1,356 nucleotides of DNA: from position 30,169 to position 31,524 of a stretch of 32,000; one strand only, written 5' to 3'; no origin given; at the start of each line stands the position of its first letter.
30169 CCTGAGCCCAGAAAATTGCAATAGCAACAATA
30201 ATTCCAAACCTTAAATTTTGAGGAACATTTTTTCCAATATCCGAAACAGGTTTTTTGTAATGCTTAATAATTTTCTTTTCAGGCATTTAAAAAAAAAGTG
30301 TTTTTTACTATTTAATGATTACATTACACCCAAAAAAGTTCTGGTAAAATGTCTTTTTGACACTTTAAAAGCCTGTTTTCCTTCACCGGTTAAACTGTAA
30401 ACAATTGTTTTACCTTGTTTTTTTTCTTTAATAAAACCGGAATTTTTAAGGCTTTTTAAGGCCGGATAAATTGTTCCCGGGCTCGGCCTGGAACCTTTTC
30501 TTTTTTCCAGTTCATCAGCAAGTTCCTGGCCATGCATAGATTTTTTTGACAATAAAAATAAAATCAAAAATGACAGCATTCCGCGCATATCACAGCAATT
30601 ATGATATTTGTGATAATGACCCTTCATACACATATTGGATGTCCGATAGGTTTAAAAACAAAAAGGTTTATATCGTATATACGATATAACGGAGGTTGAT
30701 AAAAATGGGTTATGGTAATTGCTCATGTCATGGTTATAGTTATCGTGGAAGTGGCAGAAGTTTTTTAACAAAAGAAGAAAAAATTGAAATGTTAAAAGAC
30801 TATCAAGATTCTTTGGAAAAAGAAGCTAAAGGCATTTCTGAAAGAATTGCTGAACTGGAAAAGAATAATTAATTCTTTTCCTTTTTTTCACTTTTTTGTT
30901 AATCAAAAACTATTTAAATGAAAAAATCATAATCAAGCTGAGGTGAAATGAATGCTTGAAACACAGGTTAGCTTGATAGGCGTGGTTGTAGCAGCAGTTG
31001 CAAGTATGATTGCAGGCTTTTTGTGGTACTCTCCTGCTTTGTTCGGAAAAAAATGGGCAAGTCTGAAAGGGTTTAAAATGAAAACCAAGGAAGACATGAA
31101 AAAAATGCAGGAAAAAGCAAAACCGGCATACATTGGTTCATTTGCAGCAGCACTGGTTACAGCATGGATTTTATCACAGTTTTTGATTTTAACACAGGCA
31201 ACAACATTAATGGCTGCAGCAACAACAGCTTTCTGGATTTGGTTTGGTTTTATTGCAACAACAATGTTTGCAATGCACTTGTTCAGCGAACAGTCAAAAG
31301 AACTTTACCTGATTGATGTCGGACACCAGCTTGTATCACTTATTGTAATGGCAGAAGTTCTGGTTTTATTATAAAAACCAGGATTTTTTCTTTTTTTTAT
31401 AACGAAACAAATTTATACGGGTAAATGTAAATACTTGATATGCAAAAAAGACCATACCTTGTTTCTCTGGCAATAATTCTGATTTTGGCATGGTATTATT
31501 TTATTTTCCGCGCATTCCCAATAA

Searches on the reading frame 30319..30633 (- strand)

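Call 67: search_protein_families(library=pfam, proteins=[window:30319-30633:-])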
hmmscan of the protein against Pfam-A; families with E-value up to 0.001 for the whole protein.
window:30319-30633:- (104 aa): 2 families
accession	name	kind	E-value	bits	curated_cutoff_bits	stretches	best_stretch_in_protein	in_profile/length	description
PF03551.20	PadR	-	1.3e-14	54.3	27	1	24-90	1-74/75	Transcriptional regulator PadR-like family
PF03965.22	Penicillinase_R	-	0.00038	21.2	22.6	1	30-101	15-84/115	Penicillinase repressor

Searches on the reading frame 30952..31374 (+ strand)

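Call 67: search_protein_families(library=pfam, proteins=[window:30952-31374:+])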
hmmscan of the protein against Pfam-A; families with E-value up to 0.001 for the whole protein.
window:30952-31374:+ (140 aa): 1 family
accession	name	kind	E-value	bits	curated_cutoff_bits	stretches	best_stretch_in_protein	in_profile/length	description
PF08570.15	DUF1761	-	3.3e-32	111.8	31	1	10-137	2-122/123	Protein of unknown function (DUF1761)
